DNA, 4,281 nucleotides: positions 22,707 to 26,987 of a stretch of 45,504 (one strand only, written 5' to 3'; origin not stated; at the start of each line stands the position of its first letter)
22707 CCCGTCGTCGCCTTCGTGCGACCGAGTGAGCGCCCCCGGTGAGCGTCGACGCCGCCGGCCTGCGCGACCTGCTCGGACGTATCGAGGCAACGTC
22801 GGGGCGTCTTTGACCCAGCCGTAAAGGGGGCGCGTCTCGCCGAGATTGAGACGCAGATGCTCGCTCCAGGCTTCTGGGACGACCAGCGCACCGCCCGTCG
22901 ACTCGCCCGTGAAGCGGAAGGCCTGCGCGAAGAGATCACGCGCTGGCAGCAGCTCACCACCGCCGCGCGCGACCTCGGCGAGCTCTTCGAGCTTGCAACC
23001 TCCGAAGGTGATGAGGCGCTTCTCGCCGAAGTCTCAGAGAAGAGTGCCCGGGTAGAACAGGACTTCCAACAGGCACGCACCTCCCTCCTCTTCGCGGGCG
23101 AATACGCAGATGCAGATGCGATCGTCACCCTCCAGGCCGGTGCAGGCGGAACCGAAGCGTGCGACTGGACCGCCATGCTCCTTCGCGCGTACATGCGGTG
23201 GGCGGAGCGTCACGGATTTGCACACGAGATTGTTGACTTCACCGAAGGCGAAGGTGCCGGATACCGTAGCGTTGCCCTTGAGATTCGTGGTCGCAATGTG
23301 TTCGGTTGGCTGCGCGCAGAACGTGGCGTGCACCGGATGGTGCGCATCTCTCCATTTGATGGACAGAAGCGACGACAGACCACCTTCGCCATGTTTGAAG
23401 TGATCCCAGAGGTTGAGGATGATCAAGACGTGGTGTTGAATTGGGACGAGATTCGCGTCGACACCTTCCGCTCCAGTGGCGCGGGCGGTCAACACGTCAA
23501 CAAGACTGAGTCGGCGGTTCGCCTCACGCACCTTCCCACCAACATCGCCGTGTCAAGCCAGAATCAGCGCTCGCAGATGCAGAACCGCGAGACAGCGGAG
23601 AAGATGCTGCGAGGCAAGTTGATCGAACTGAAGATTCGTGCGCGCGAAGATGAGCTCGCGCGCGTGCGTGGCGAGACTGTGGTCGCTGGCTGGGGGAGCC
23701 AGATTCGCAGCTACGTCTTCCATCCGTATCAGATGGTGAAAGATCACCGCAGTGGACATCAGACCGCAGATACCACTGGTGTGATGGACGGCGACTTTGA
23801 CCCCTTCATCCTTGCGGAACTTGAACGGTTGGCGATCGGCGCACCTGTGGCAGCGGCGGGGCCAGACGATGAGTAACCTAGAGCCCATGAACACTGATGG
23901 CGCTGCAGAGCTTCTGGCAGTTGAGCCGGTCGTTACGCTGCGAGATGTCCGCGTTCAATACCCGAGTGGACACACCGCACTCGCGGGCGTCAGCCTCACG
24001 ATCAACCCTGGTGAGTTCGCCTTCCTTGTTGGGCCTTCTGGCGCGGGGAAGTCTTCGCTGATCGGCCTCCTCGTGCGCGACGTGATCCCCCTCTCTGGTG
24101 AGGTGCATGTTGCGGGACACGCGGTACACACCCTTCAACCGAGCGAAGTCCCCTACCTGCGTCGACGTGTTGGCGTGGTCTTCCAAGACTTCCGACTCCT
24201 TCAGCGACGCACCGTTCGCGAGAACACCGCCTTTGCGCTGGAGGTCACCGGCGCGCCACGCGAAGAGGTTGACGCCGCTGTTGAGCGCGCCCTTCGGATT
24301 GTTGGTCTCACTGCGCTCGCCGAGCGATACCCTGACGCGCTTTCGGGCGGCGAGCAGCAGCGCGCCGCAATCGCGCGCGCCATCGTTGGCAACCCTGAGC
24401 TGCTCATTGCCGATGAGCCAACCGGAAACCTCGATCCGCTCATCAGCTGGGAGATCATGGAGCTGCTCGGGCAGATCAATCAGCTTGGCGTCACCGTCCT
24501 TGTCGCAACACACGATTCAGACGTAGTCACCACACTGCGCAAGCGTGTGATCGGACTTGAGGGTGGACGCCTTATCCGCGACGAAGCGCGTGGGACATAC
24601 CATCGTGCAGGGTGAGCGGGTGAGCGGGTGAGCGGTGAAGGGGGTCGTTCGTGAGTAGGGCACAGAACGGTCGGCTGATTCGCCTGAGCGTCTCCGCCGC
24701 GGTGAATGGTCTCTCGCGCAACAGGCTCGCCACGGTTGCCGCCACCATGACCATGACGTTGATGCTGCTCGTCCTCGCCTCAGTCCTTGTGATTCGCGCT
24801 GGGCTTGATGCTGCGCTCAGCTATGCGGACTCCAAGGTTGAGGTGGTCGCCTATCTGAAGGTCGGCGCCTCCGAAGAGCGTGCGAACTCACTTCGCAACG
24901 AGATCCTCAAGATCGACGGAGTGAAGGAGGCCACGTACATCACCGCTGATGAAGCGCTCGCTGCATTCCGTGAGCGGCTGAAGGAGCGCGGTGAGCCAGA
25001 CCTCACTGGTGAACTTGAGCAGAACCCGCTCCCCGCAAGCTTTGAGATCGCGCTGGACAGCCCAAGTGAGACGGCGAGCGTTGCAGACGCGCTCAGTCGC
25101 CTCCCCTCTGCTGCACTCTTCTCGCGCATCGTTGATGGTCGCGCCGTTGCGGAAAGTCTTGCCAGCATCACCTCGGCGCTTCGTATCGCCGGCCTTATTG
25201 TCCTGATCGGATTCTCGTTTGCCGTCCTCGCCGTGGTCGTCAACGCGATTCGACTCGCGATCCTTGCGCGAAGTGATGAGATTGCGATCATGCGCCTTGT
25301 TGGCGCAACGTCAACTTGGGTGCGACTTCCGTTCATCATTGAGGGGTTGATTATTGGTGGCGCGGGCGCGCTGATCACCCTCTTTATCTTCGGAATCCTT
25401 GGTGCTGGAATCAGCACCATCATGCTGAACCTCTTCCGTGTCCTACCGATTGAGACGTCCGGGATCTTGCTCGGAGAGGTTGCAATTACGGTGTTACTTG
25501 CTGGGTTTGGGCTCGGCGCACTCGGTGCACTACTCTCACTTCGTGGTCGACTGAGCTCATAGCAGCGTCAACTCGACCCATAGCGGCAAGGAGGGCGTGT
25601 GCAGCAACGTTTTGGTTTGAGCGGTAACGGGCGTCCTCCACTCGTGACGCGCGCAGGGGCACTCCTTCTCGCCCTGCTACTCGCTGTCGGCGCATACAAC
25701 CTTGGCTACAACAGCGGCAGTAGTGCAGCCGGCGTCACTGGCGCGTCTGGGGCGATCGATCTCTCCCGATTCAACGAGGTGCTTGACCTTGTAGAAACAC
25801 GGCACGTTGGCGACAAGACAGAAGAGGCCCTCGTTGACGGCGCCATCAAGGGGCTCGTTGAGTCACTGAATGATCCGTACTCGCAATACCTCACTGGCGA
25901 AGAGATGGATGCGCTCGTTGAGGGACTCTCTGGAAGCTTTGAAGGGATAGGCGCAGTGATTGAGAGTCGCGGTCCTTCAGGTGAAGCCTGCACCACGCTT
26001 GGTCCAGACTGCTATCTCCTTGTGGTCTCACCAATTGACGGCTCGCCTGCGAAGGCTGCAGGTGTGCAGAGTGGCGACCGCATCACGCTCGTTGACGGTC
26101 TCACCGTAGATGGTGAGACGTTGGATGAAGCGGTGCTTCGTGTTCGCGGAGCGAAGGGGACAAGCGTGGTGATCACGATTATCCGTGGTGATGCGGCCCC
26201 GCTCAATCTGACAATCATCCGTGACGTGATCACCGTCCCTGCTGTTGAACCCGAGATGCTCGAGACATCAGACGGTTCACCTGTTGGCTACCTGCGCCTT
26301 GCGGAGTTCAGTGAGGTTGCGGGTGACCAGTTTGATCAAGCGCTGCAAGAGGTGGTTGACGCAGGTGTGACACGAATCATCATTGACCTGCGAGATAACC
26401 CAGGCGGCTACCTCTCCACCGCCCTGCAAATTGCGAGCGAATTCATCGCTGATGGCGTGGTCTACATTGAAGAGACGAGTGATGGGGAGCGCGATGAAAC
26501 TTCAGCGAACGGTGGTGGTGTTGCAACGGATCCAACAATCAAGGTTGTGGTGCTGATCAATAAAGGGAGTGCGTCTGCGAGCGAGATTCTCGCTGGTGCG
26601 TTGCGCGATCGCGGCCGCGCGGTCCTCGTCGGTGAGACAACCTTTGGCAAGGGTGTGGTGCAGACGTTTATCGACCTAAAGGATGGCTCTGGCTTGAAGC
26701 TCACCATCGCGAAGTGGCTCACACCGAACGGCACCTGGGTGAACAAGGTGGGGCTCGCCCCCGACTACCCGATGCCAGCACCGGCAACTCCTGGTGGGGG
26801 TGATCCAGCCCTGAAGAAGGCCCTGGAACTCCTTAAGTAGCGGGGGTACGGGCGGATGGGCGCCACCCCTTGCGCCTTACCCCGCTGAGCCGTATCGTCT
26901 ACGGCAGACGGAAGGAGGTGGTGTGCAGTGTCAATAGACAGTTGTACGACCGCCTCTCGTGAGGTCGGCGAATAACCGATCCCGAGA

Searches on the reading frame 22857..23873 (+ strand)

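Call 36: search_protein_families(library=pfam, proteins=[window:22857-23873:+], max_evalue=0.0001)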
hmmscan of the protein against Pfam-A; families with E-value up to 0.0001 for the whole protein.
window:22857-23873:+ (339 aa): 2 families
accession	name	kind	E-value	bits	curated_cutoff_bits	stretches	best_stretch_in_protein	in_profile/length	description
PF03462.23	PCRF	-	7.8e-47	160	24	1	3-178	14-192/194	PCRF domain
PF00472.26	RF-1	-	1.2e-38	132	35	1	189-298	2-116/116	RF-1 domain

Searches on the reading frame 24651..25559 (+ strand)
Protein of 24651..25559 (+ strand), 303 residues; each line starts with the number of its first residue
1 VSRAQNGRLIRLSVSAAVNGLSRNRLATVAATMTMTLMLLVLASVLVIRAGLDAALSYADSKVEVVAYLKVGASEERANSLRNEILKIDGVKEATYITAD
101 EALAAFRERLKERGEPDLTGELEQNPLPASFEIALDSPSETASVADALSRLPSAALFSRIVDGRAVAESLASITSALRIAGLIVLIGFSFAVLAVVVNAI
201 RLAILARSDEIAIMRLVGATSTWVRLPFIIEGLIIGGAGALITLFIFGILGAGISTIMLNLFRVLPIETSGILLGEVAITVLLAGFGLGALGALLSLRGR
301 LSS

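Call 36: search_protein_families(library=pfam, proteins=[window:24651-25559:+], max_evalue=0.0001)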
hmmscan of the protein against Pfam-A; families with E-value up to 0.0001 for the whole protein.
window:24651-25559:+ (303 aa): 2 families
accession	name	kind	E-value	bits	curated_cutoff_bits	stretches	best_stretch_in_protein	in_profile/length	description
PF18075.7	FtsX_ECD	-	1.5e-19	70.8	23.5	1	63-152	1-91/96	FtsX extracellular domain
PF02687.27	FtsX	-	9.5e-06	26.1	25.5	1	183-295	2-114/120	FtsX-like permease C-terminal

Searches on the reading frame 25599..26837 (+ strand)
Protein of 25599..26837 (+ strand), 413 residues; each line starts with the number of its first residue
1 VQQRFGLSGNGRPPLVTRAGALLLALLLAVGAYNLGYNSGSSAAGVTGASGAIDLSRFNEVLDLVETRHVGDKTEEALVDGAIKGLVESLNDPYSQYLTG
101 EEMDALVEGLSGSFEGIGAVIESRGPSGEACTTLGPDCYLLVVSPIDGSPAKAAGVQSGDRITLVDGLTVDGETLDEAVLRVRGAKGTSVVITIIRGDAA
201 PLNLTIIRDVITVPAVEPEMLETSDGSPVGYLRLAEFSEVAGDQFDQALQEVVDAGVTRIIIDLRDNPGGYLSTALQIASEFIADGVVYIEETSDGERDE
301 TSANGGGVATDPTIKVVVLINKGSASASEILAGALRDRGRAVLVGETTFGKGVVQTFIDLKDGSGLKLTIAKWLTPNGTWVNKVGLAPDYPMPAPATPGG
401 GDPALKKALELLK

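Call 36: search_protein_families(library=pfam, proteins=[window:25599-26837:+], max_evalue=0.0001)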
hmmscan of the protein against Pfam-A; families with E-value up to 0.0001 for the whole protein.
window:25599-26837:+ (413 aa): 5 families
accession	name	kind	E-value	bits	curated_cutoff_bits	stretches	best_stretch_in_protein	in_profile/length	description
PF03572.23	Peptidase_S41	-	1.6e-53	181.1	24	1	229-391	2-164/165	Peptidase family S41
PF22694.1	CtpB_N-like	-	1.2e-10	42.1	27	1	53-99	36-82/85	Activating protease CtpB N-terminal domain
PF17820.7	PDZ_6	-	8e-09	35.6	27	1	142-196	2-54/54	PDZ domain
PF13180.12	PDZ_2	-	3.2e-08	34.2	27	1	139-199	13-72/80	PDZ domain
PF00595.29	PDZ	-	5.6e-07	30.3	23.2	1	128-194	23-80/81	PDZ domain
